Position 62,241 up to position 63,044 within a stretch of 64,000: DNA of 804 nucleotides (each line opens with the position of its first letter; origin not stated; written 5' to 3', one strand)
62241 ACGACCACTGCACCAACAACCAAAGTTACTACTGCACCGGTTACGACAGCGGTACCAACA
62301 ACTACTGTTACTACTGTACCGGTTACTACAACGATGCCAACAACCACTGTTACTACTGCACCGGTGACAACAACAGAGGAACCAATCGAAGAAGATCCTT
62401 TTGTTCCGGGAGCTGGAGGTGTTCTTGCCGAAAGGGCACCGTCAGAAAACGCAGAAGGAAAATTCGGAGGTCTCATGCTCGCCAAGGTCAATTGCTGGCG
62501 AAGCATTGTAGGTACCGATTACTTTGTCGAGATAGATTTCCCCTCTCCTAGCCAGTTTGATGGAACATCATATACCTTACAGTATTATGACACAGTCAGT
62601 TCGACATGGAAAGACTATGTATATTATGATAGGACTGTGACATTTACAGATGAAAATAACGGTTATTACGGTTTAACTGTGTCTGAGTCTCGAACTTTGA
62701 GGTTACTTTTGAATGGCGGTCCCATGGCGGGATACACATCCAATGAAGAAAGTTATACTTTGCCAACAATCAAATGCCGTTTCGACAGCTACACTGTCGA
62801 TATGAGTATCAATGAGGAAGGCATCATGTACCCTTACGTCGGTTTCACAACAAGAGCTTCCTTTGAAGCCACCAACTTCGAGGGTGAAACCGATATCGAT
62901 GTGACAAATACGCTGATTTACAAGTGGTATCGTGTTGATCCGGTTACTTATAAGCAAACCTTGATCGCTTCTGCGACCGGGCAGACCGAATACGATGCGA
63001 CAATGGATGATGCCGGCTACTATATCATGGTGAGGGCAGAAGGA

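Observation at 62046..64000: Long ORF missing from the supplied track: lipoprotein with ~345-aa tandem repeats of unknown fold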

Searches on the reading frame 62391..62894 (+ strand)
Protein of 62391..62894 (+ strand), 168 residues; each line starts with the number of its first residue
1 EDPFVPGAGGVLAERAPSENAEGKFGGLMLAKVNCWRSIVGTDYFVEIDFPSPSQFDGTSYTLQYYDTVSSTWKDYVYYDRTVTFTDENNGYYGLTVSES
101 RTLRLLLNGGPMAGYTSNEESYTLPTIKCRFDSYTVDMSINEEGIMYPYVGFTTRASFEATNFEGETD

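Call 50: predict_structure(alignment_id=A3)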
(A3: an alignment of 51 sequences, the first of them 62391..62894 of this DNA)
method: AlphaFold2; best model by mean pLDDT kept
length: 168 residues; sequences in the alignment: 51
mean_pLDDT: 89.2   pTM: 0.76
mean pLDDT of the five models: 89.2, 88.0, 87.9, 87.8, 86.0
residues with pLDDT >= 90: 106; 70-90: 44; 50-70: 18; < 50: 0
segments of 3 or more residues with pLDDT < 50: none
pLDDT, mean of each block of 10 residues (from residue 1): 76 82 95 92 95 97 98 97 95 95 98 98 93 84 63 83 72
secondary structure, 60 per line:
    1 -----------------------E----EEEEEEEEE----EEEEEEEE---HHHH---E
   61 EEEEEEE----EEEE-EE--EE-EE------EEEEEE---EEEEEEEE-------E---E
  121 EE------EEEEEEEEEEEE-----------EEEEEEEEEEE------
elements in order: E29-37 E42-49 H53-56 E60-67 E72-75 E92-97 E101-108 E120-122 E129-140 E152-162

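Call 54: fold_search(model_id=the predicted structure, library=pdb)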
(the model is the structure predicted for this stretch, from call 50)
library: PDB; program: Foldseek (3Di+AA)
matches with E <= 10: 1502; with E <= 0.001: 0
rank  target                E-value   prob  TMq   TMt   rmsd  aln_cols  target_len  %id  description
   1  8p15_H                1.9e-02  0.96  0.32  0.33  11.6       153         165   12  Cryo-EM structure of Rhodopsin-Gi bound with antibody fragments scFv16 and Fab79, conformation 2 (released 2024-11-20)
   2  4nn6_B                2.7e-02  0.80  0.26  0.24   8.5       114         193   11  Cytokine receptor complex - Crystal form 1B (released 2014-03-19)
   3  2dmk_MODEL_1_A        2.8e-02  0.97  0.35  0.43   6.3       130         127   12  The solution structure of the FN3 domain of human Midline 2 protein (released 2006-10-22)
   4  3up1_B                3.0e-02  0.85  0.29  0.26   6.1       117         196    9  Crystal structure of the unliganded human interleukin-7 receptor extracellular domain (released 2012-02-08)
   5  6u4z                  3.1e-02  0.92  0.30  0.13   5.6       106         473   16  Crystal Structure of a family 76 glycoside hydrolase from a bovine Bacteroides thetaiotaomicron strain (released 2020-04-29)
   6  3qo0_B                3.7e-02  0.84  0.32  0.25  16.4       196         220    9  Monoclinic form of IgG1 Fab fragment (in complex with antigenic peptide) sharing same Fv as IgA (released 2012-02-15)
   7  9npn_D                3.9e-02  0.89  0.31  0.10   9.0       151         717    9  Crystal structure of the inactive conformation of a glycoside hydrolase (CapGH2b - E465A Mutant) from the GH2 family i (released 2025-11-12)
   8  9im4_A                3.9e-02  0.80  0.30  0.34  18.3       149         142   13  Crystal Structure of AF9 YEATS domain F28R mutant in complex with histone H3K9la (released 2025-07-09)
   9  2wub_H                4.3e-02  0.77  0.31  0.26  14.8       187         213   12  Crystal structure of HGFA in complex with the allosteric non- inhibitory antibody Fab40.deltaTrp (released 2009-12-15)
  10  9l9p_S                4.8e-02  0.99  0.43  0.10  11.5       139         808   12  Cryo-EM structure of bacteriophage T1 tail tip complex (released 2025-03-12)
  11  1plg_H                4.8e-02  0.80  0.28  0.23  13.3       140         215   10  EVIDENCE FOR THE EXTENDED HELICAL NATURE OF POLYSACCHARIDE EPITOPES. THE 2.8 ANGSTROMS RESOLUTION STRUCTURE AND THERMO (released 1996-04-03)
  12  9np8                  4.8e-02  0.72  0.27  0.09  10.5       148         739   10  Crystal structure of the inactive conformation of a glycoside hydrolase (CapGH2b) from the GH2 family in the space group (released 2025-11-12)
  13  9cf7_H                5.1e-02  0.69  0.29  0.24  15.7       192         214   11  Germline-targeting HIV-1 gp120 engineered outer domain eODgt8 in complex with Fab eOD-PL01.1 (released 2025-06-25)
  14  7uwm_F                5.1e-02  0.66  0.31  0.22  14.5       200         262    6  Structure of the IL-17A-IL-17RA binary complex (released 2022-07-27)
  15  7xdi_E                5.4e-02  0.89  0.31  0.29  10.7       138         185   11  Tail structure of bacteriophage SSV19 (released 2022-08-10)
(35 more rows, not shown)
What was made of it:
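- Weak D1 Foldseek hits include Ig-like domains of GH2 and GH76 enzymes (call 54).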
